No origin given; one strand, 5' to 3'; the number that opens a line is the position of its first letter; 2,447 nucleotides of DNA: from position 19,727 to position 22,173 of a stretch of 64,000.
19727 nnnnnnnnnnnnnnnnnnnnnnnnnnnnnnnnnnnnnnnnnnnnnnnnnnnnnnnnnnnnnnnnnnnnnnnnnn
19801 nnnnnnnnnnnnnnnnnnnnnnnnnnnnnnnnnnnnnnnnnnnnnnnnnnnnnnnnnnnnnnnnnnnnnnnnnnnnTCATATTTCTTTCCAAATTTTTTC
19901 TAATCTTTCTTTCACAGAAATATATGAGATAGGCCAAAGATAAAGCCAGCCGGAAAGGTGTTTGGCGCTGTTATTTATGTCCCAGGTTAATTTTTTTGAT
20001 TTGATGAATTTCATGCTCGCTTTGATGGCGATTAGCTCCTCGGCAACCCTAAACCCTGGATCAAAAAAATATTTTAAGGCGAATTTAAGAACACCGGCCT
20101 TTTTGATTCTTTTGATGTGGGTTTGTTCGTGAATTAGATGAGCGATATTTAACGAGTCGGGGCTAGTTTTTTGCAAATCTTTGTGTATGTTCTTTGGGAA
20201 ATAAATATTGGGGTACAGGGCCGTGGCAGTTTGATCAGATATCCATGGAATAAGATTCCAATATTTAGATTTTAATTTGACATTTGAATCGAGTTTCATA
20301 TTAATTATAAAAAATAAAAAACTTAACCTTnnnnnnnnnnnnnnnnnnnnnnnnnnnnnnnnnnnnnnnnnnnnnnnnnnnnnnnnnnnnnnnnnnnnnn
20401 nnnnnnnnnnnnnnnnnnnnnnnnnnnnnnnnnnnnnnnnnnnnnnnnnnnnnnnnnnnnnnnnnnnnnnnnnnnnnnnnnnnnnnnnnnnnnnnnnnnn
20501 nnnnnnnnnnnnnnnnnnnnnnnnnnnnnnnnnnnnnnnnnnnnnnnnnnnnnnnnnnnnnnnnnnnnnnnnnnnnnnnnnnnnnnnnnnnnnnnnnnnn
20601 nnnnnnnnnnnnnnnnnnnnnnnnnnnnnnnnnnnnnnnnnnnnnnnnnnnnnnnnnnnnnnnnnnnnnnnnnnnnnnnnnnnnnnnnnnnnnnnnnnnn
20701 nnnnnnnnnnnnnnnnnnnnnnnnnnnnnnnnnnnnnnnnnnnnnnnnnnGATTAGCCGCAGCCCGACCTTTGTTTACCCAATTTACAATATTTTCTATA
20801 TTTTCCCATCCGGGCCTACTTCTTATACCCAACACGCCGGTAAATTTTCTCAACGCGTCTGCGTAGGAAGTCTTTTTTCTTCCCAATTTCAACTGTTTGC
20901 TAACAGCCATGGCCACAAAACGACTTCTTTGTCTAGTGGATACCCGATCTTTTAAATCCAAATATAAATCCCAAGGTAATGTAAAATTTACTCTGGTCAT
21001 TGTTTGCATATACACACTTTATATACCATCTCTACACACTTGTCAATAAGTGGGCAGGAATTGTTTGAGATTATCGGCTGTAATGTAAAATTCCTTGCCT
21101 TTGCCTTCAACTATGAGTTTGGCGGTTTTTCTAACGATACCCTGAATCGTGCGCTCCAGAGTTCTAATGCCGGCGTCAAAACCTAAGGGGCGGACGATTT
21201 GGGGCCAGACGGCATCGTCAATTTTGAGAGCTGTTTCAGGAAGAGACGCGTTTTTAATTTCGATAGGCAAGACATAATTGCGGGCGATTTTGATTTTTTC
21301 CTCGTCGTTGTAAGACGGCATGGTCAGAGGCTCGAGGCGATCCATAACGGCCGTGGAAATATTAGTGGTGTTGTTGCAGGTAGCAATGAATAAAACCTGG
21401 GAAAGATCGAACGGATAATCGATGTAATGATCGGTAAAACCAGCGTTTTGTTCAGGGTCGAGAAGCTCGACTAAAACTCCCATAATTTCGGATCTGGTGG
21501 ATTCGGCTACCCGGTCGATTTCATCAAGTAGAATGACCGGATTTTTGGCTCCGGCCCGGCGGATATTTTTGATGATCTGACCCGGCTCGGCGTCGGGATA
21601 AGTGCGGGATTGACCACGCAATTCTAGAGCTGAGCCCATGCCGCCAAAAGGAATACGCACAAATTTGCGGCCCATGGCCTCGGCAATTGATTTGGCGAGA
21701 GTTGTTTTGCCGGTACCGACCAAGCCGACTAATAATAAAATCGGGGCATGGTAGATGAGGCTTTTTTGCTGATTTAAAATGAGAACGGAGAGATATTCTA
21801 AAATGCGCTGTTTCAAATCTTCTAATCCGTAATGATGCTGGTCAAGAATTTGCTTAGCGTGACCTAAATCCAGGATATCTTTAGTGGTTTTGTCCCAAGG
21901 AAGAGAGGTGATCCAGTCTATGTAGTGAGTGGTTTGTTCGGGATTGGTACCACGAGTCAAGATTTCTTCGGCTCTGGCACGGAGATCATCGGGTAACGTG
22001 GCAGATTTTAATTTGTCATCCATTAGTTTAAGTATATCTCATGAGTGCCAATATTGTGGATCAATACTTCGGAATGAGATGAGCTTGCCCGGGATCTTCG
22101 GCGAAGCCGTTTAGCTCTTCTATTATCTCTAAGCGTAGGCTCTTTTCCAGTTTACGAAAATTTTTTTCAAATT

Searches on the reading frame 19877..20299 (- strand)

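Call 3: search_protein_families(library=pfam, proteins=[window:19877-20299:-], max_evalue=0.1)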
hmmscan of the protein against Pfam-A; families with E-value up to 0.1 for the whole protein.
window:19877-20299:- (140 aa): 2 families
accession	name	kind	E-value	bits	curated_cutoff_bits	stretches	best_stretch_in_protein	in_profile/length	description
PF18818.7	MPTase-PolyVal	-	0.053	14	27.5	1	53-120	46-111/126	Zincin-like metallopeptidase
PF15601.11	Imm70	-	0.069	13.3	26.7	0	84-113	55-84/131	Immunity protein 70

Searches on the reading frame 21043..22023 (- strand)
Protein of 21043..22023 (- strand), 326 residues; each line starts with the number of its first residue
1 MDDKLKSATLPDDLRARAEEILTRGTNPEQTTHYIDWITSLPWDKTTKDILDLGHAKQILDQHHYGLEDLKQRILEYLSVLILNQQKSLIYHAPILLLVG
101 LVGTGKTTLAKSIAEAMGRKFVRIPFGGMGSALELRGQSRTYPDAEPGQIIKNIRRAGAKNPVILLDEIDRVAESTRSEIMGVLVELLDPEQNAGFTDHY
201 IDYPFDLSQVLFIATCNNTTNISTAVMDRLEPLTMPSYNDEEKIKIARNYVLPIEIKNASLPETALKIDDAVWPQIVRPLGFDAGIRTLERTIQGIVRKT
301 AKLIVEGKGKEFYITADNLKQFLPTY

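Call 3: search_protein_families(library=pfam, proteins=[window:21043-22023:-], max_evalue=0.1)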
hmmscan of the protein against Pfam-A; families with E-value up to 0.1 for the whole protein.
window:21043-22023:- (326 aa): 25 families
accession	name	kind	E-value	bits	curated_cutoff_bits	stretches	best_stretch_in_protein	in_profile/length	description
PF00004.35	AAA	-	8e-21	75.3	21.2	1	96-231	1-124/131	ATPase family associated with various cellular activities (AAA)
PF22667.2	Lon_lid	-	8.8e-10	38.5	27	1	257-310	1-55/57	Lon protease AAA+ ATPase lid domain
PF07728.20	AAA_5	-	1.3e-09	38.6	22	1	96-229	2-138/139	AAA domain (dynein-related subfamily)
PF13401.12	AAA_22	-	5.9e-07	30.3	27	1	92-190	4-110/130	AAA domain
PF07724.20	AAA_2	-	6.8e-06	26.7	27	1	97-221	7-128/166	AAA domain (Cdc48 subfamily)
PF13191.12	AAA_16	-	1.5e-05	26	32.6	1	93-122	24-56/167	AAA ATPase domain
PF07726.17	AAA_3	-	0.00015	22.1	27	1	96-186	2-88/131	ATPase family associated with various cellular activities (AAA)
PF13173.12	AAA_14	-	0.00028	21.4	27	1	94-174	3-76/129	AAA domain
PF08298.17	AAA_PrkA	-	0.0011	18.6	25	1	63-119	59-111/358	PrkA AAA domain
PF13238.12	AAA_18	-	0.0021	19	29.4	1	97-141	2-39/128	AAA domain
PF02367.23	TsaE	-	0.0028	18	26.6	1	92-119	20-47/128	Threonylcarbamoyl adenosine biosynthesis protein TsaE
PF05496.18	RuvB_N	-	0.0046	17.2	27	1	75-122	16-62/159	Holliday junction DNA helicase RuvB P-loop domain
PF13671.12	AAA_33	-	0.01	16.6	27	1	96-122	2-28/143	AAA domain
PF25201.1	nSTAND6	-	0.011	16.2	27.7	1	90-118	15-43/148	Novel STAND NTPase 6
PF03266.21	NTPase_1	-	0.024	14.9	23.9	0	97-122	3-28/168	NTPase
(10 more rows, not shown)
